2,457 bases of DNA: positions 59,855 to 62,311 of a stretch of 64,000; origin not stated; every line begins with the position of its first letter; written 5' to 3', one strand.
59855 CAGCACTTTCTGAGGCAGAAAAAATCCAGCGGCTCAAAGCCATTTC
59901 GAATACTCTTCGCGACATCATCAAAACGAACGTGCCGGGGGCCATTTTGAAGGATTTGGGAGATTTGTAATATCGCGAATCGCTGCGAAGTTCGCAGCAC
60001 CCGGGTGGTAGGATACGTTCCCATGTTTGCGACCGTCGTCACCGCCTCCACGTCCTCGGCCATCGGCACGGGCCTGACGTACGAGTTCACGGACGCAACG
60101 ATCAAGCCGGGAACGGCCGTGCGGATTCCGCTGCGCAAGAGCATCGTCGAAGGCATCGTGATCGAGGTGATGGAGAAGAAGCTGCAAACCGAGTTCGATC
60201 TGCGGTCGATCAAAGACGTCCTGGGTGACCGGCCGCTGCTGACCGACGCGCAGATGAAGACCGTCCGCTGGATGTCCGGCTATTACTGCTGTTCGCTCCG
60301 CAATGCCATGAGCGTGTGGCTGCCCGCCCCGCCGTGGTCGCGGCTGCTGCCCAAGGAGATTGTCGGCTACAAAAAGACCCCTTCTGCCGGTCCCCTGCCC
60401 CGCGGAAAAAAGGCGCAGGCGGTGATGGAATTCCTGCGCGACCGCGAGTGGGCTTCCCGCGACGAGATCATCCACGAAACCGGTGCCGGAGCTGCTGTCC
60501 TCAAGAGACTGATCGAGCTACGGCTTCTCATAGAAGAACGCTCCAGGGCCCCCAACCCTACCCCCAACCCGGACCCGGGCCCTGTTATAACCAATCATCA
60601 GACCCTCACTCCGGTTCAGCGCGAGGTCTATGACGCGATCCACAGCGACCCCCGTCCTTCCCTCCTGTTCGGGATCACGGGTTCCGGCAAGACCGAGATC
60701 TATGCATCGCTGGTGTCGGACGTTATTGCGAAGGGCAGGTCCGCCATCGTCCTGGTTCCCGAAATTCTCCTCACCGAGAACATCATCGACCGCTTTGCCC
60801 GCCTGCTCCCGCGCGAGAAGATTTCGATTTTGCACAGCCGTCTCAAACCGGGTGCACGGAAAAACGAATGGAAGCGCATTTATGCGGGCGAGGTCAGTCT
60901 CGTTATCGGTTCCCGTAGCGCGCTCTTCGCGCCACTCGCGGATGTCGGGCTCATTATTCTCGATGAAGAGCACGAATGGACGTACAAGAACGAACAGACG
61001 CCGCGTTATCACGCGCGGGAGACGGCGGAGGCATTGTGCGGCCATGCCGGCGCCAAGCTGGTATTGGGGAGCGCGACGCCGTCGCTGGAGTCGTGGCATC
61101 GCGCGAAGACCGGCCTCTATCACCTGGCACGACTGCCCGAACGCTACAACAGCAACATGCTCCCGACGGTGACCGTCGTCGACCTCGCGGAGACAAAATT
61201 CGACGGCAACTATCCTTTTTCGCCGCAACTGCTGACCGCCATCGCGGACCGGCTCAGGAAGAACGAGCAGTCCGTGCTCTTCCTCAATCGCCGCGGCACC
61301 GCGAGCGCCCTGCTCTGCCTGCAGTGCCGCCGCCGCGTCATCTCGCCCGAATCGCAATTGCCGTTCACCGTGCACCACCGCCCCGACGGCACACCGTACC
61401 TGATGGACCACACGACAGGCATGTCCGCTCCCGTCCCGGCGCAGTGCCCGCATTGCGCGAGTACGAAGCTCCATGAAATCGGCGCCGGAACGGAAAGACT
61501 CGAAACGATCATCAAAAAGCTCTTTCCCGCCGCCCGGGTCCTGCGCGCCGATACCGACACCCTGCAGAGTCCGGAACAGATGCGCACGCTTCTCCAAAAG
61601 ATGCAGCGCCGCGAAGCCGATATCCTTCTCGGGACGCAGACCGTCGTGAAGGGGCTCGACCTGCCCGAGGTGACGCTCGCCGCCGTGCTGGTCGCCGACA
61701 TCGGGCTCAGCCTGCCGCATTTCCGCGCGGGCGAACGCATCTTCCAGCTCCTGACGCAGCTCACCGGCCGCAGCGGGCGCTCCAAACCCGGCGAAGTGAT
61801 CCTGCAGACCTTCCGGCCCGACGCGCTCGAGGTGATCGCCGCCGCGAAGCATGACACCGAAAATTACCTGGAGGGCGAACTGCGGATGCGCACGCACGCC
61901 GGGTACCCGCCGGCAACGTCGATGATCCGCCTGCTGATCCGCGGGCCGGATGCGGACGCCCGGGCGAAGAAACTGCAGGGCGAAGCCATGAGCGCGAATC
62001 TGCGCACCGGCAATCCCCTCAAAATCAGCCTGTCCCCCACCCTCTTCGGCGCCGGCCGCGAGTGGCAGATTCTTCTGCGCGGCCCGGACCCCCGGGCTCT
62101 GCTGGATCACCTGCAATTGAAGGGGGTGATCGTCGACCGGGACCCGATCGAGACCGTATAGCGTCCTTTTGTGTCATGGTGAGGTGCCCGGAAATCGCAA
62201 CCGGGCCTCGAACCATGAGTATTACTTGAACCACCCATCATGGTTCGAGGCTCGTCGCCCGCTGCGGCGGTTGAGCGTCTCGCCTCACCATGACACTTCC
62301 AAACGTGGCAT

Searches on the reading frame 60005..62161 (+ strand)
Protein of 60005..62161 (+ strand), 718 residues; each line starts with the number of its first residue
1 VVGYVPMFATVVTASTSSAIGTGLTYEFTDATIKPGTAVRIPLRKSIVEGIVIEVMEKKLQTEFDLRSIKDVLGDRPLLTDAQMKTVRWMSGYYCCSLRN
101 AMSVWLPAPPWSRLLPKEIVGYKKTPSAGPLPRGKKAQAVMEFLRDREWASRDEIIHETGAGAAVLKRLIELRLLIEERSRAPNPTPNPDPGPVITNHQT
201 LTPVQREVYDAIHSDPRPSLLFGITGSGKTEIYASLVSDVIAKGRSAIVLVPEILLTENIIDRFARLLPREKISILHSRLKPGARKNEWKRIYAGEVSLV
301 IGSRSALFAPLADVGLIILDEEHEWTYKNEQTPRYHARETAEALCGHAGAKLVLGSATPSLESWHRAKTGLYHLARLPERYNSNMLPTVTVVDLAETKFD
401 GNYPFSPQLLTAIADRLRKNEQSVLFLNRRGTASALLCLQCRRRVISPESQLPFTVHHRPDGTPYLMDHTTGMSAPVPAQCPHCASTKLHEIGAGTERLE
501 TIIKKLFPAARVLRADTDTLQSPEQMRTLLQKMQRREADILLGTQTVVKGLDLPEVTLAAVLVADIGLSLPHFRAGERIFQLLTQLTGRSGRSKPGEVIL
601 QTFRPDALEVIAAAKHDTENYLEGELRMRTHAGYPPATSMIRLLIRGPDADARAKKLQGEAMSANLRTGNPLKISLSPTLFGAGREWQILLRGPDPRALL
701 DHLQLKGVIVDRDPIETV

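Call 40: search_protein_families(library=ncbifam, proteins=[window:60005-62161:+], max_evalue=0.00001)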
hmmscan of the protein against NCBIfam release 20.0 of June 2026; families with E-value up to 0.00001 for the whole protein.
window:60005-62161:+ (718 aa): 26 families (the best 25 are shown)
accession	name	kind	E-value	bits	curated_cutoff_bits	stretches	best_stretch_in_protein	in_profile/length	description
NF004066.1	PRK05580.1-3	equivalog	1.5e-174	582.4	813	2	133-658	186-712/788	primosomal protein N'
NF004070.0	PRK05580.2-2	equivalog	1.3e-143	479.8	921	1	10-655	12-654/729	primosomal protein N'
TIGR00595.1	priA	equivalog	1.4e-141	472.6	230.35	1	220-658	1-437/509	replication restart helicase PriA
NF004067.0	PRK05580.1-4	equivalog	5.9e-139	464.6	763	1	24-658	18-659/737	primosomal protein N'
NF004068.0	PRK05580.1-5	equivalog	1.7e-131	439.8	1249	1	204-645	266-706/795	primosomal protein N'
NF004065.0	PRK05580.1-1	equivalog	4.5e-117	392.1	858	1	31-657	24-650/731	primosomal protein N'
NF004069.0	PRK05580.2-1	equivalog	4.1e-110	369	767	2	195-716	106-610/612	primosomal protein N'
NF004071.0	PRK05580.2-3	equivalog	3.4e-109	365.8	1105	1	30-661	37-668/735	primosomal protein N'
NF004072.0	PRK05580.2-4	equivalog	1.9e-99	333.7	1030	1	200-649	121-568/648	primosomal protein N'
NF011453.0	PRK14873.1-3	equivalog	3.2e-38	131.3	812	1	30-643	37-576/653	primosome assembly protein PriA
NF011455.0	PRK14873.1-5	equivalog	1.8e-27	95.9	969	1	226-641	171-582/675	primosomal protein N'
NF011452.0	PRK14873.1-2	equivalog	2e-27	95.7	980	1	228-642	210-613/708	primosomal protein N'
NF011454.0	PRK14873.1-4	equivalog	7.2e-23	80.8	951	1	230-523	158-453/651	primosomal protein N'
TIGR00643.1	recG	equivalog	5.5e-16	58.4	659.4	1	210-329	250-373/629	ATP-dependent DNA helicase RecG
TIGR00580.2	mfd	equivalog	7.5e-14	51.1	800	1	220-325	458-567/907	transcription-repair coupling factor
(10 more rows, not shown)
